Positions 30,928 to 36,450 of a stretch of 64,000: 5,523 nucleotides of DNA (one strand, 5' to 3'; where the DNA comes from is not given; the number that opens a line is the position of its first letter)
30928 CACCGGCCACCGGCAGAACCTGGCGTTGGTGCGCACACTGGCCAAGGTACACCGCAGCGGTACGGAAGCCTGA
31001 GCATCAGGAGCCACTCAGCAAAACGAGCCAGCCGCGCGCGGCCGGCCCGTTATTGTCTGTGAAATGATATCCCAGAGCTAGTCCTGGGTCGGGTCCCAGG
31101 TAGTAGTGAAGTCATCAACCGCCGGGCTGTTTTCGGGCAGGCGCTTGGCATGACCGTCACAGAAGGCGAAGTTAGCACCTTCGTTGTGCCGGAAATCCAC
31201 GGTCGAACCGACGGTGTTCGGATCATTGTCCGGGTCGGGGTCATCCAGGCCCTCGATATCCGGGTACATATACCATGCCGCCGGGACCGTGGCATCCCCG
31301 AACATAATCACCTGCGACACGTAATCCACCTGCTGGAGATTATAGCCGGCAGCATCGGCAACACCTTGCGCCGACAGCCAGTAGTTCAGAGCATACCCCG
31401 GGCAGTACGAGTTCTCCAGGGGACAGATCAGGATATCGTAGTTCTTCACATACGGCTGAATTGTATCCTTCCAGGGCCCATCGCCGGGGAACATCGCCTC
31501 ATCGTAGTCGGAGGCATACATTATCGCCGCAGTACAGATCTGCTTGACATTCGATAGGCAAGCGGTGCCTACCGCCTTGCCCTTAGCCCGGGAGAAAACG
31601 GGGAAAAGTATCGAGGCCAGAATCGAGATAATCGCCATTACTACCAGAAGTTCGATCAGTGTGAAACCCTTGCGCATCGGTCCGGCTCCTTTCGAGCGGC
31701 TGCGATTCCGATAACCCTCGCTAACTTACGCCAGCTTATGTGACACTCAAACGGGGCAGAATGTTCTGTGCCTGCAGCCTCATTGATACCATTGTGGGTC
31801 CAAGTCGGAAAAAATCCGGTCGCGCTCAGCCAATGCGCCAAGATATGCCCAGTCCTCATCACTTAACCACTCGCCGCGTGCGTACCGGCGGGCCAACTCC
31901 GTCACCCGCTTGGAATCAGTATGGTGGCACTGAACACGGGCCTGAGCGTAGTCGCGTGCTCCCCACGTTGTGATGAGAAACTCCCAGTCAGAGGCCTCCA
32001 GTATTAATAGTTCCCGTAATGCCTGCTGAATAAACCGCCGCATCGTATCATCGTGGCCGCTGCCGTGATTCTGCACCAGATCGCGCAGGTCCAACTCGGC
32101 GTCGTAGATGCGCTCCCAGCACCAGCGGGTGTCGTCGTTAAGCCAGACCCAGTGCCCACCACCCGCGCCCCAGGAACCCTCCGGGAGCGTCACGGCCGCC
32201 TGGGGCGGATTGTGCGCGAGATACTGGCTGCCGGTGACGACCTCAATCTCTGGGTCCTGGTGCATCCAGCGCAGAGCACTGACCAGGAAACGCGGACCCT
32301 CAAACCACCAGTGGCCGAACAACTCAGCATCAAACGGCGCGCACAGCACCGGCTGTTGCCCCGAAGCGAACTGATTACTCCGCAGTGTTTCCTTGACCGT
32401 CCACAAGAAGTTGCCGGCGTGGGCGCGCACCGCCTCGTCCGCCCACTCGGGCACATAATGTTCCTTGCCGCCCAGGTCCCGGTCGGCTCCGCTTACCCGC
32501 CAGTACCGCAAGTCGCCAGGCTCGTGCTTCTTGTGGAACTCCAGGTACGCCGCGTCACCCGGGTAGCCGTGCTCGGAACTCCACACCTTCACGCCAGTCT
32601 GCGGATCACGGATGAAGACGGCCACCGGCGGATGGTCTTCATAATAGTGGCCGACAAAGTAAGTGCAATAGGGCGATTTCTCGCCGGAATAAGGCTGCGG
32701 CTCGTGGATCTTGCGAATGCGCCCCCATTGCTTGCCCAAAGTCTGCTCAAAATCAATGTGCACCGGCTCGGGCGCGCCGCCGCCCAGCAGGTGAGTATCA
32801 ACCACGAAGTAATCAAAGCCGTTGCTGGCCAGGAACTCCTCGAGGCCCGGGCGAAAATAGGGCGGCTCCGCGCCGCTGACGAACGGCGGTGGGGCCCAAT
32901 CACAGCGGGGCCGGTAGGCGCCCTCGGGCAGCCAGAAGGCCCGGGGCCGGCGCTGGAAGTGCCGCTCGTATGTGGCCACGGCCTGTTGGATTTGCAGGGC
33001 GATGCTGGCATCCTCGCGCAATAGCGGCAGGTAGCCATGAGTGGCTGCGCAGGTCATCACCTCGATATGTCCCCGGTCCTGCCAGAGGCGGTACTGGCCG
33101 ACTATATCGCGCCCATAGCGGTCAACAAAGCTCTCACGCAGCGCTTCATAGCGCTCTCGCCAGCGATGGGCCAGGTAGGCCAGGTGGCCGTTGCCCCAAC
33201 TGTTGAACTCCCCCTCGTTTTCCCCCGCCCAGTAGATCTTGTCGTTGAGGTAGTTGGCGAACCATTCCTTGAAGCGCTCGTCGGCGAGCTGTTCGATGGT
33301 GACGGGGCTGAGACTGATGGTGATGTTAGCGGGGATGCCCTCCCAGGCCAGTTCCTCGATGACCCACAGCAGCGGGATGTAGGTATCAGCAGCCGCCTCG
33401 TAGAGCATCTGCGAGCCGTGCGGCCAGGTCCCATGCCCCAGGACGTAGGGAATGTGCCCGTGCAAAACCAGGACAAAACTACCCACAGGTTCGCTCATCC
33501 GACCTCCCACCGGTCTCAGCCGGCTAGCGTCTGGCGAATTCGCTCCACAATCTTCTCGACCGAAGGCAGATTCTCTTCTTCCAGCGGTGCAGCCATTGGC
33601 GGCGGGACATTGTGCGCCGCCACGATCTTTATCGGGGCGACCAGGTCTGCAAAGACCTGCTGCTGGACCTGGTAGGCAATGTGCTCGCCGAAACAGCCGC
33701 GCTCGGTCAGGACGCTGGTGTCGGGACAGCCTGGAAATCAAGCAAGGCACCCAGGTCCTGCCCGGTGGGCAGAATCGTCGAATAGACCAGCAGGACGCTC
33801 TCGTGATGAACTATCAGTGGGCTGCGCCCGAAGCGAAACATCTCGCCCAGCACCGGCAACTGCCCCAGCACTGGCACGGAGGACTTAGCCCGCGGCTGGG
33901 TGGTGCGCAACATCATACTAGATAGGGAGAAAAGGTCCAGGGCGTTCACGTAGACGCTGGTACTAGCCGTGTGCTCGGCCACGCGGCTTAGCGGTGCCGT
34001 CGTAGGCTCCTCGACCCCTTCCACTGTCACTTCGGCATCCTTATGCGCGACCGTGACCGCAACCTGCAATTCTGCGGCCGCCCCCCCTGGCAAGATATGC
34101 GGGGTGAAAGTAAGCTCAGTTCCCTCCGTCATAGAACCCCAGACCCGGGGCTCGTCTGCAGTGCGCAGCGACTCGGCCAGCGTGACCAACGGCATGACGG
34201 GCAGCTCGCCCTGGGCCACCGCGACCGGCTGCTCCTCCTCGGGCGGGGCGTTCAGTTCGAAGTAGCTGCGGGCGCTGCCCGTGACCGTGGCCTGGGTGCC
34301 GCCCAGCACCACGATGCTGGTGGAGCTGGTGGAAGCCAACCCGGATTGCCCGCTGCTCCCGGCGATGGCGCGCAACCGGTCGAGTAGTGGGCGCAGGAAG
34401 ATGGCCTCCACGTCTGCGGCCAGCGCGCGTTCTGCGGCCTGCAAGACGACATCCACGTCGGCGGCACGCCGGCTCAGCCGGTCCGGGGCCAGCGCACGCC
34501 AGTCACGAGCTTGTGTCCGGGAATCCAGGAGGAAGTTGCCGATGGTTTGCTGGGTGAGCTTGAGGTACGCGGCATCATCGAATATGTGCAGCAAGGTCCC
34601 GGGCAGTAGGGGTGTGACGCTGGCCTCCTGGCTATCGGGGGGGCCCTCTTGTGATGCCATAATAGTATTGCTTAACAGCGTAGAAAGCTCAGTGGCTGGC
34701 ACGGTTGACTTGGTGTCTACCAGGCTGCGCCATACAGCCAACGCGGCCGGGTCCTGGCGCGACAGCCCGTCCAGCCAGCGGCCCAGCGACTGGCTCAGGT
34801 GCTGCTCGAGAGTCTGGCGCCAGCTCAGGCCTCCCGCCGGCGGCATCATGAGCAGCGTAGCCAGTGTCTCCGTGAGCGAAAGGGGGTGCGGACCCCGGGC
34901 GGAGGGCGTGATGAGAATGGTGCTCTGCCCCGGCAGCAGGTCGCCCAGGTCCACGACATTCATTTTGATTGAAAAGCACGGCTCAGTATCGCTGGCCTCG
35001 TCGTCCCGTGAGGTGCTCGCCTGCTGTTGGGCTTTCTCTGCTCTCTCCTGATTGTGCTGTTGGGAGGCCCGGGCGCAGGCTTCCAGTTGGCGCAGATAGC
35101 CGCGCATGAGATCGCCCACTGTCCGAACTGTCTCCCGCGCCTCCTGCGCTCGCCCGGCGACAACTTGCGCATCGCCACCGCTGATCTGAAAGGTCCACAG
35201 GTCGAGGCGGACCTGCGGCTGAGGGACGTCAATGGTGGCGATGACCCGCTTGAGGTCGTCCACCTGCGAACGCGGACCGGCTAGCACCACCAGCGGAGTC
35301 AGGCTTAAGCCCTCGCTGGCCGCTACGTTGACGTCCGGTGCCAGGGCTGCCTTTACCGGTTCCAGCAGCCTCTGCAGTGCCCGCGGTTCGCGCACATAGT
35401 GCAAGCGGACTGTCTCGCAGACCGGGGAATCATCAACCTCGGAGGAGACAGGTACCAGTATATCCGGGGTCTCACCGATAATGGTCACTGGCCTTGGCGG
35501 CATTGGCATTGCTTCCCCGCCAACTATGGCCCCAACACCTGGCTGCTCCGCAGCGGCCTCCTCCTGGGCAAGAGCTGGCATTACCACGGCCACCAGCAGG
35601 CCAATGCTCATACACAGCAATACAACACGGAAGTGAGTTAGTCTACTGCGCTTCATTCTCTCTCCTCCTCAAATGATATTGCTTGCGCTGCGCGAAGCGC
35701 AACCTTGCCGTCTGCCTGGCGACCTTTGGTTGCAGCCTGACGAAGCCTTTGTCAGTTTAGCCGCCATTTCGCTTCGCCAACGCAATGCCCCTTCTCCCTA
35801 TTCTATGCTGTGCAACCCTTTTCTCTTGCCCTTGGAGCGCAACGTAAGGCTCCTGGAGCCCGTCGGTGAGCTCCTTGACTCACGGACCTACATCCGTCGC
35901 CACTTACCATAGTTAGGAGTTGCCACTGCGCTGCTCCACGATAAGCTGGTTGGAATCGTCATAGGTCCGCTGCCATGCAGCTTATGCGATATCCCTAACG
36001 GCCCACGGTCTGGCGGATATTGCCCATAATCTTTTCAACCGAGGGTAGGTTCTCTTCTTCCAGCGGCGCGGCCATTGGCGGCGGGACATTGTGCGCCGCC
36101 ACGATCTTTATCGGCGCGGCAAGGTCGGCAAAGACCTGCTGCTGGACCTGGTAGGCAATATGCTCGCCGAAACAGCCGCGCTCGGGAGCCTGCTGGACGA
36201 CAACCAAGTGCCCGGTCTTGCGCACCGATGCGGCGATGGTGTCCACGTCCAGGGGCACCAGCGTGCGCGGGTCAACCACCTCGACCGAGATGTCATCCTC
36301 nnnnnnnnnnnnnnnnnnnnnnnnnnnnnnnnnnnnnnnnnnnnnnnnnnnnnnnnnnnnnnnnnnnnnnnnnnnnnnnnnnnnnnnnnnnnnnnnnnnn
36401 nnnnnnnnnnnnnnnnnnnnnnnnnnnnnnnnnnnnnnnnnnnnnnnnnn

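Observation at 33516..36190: Secretin gene bracketed by a 136-bp direct repeat derived from the 3' end of the E1 dehydrogenase gene; one copy is a gene stump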

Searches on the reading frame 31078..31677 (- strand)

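Call 7: search_protein_families(library=pfam, proteins=[window:31078-31677:-])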
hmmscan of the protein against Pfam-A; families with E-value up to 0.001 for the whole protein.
window:31078-31677:- (199 aa): 2 families
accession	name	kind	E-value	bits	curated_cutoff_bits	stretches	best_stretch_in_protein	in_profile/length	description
PF07963.17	N_methyl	-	3.8e-09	36.2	21.2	1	2-25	4-27/27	Prokaryotic N-terminal methylation motif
PF07596.16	SBP_bac_10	-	1.1e-05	26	23.3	0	128-182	213-263/268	Protein of unknown function (DUF1559)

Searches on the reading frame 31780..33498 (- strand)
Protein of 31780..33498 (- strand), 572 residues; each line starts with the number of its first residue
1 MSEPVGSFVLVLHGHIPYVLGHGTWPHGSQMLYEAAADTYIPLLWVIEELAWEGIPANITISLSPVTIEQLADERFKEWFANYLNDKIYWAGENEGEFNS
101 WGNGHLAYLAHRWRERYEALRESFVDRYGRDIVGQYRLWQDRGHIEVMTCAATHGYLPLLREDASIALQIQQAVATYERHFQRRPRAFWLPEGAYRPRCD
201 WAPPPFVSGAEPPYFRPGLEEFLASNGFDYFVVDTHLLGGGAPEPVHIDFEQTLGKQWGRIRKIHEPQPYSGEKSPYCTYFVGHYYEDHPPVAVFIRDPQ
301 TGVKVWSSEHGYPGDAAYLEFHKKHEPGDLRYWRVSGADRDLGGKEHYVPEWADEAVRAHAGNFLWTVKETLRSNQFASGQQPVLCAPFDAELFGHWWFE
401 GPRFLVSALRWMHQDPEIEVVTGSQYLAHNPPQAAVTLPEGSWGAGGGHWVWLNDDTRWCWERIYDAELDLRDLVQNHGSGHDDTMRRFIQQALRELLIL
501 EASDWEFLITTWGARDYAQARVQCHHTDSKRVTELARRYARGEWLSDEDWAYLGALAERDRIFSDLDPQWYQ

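Call 7: search_protein_families(library=pfam, proteins=[window:31780-33474:-])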
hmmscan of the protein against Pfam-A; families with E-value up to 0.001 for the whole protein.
window:31780-33474:- (564 aa): 2 families
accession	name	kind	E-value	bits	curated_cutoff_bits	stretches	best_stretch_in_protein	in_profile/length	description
PF03065.20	Glyco_hydro_57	-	1.1e-28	100.9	21.2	1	1-431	1-291/291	Glycosyl hydrolase family 57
PF09210.16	BE_C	-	6.2e-18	65.5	25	1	456-563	2-101/101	1,4-alpha-glucan branching enzyme, C-terminal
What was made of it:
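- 31780..33498 (-): GH57 glycoside hydrolase / branching-enzyme-like gene (572 aa), the conserved right flank of the variable slot. Pfam Glyco_hydro_57 + BE_C (call 7).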

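Call 20: find_related_loci(query=window:31780-33498:-, collection=metagenome_contigs, flank=10000)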
Query window:31780-33498:- (572 aa) in metagenome_contigs; peptide patterns used: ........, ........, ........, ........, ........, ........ (x = any residue, [..] = any of these).
334 stretches matched a pattern; 10 encode a relative of the query (tblastn E <= 1e-3); 10 distinct loci.
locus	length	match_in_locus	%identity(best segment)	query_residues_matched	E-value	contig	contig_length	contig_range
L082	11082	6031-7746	84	1-572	0e+0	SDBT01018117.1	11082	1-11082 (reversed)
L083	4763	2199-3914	84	1-572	0e+0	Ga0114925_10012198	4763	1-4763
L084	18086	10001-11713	75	1-571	0e+0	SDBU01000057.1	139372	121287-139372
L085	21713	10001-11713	71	1-571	0e+0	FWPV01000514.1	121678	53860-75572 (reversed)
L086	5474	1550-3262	71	1-571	0e+0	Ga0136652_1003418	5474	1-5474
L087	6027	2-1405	84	105-572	0e+0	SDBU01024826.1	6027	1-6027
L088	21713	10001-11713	66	1-571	0e+0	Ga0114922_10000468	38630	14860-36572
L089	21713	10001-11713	65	1-571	0e+0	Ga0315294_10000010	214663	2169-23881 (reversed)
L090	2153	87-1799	65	1-571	0e+0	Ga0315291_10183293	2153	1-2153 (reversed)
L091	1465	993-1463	87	1-157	8e-93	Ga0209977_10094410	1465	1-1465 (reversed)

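Call 44: find_encoding_contigs(protein=window:31780-33498:-, flank=6000, max_places=10)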
Protein window:31780-33498:- (572 aa): 1 contig read that carries it; 1 place shown.
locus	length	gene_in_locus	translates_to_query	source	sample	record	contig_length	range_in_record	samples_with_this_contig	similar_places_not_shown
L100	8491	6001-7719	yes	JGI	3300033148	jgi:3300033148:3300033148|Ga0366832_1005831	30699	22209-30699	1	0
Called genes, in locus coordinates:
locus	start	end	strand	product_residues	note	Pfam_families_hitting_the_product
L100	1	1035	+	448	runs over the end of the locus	PF13424:TPR_12 (faint), PF07719:TPR_2 (faint), PF13428:TPR_14 (faint), PF14559:TPR_19, PF23914:TPR_CcmH_CycH (weak)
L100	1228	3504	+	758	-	PF00676:E1_dh, PF02775:TPP_enzyme_C, PF02779:Transket_pyr, PF02780:Transketolase_C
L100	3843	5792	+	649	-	PF00263:Secretin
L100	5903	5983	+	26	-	-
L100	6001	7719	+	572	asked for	PF03065:Glyco_hydro_57, PF09210:BE_C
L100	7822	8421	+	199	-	PF07963:N_methyl, PF07596:SBP_bac_10 (faint)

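Call 51: search_protein_families(library=pfam, proteins=[L082:1104-2000:+, L082:4688-5923:+], max_evalue=0.01)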
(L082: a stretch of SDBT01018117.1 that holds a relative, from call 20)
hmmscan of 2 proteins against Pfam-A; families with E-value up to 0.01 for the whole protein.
L082:1104-2000:+ (298 aa): 7 families
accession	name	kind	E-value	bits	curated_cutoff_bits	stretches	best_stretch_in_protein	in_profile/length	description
PF13174.12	TPR_6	-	5.1e-10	39.8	26.3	0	93-116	6-29/33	Tetratricopeptide repeat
PF13428.12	TPR_14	-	1.8e-07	31.6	23.5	0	196-233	3-40/44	Tetratricopeptide repeat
PF14559.12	TPR_19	-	0.00037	21.2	25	0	68-123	9-62/68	Tetratricopeptide repeat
PF13525.12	YfiO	-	0.00064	20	25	1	194-264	5-75/203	Outer membrane lipoprotein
PF13424.12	TPR_12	-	0.0017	19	30.1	1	52-117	6-75/77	Tetratricopeptide repeat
PF07719.23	TPR_2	-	0.0023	18.4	27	0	94-113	8-27/34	Tetratricopeptide repeat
PF13512.12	TPR_18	-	0.0035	17.9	21.9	1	193-283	9-97/145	Tetratricopeptide repeat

L082:4688-5923:+ (411 aa): 0 families
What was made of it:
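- On Site-specific integrative element (attL/attR in the 3' end of a gene): The L082 insert adds only a TPR gene (call 51).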

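Call 52: search_protein_families(library=ncbifam, proteins=[window:31780-33498:-], max_evalue=0.001)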
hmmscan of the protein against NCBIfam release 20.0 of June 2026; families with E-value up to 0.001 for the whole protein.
window:31780-33498:- (572 aa): 2 families
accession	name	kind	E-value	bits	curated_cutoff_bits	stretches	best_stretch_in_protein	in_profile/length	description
NF041133.1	branch_enz_Thcocales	equivalog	5.3e-134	447.7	1000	1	6-567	1-529/553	1,4-alpha-glucan branching protein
NF041566.1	branchenz_Thermus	equivalog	7.4e-130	434.1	920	1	8-571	3-526/527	1,4-alpha-glucan branching protein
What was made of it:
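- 31780..33498 (-): NCBIfam (call 52).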

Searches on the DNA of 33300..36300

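Call 37: search_rna_families(source=window, start=33300, end=36300, threshold=evalue, max_evalue=1)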
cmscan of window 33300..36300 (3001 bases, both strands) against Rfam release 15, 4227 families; matches with E-value up to 1: 0.
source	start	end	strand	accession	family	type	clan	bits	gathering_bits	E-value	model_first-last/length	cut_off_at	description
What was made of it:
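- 35657..35809 (-): Secretin leader/promoter region (~155 nt) that travels with the secretin gene in every genomic context. No Rfam hit (call 37).
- Tried and rejected: Rfam: no hit at E<=1 (call 37).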

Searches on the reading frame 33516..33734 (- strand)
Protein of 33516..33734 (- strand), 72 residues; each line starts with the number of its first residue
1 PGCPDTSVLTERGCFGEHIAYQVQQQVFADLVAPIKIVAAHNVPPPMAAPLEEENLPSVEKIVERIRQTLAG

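Call 7: search_protein_families(library=pfam, proteins=[window:33516-33734:-])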
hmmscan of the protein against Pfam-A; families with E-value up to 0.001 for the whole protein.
window:33516-33734:- (72 aa): 1 family
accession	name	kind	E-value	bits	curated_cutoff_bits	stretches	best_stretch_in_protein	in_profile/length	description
PF02780.25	Transketolase_C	-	9.2e-06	26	25.9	1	11-62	72-124/124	Transketolase, C-terminal domain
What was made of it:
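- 33516..33706 (-): Copy A: start-less E1 3' stump (from inside codon 696 to its own stop TGA at 33516-33518). The illegitimate junction with the secretin lies between 33707 and 33706. Transketolase_C C-terminal match (call 7).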

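Call 53: find_homologous_proteins(query=window:33519-33704:-, max_evalue=1e-10)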
Query seq(62 aa) (62 aa): 1 proteins with E <= 1e-10 among 1 candidates.
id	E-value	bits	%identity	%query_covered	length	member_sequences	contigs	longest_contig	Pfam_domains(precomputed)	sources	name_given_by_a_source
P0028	6.6e-23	97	78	95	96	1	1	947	PF02780.26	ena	-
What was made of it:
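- Tried and rejected: Protein search with the 62-aa stump alone: one uninformative hit (call 53).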
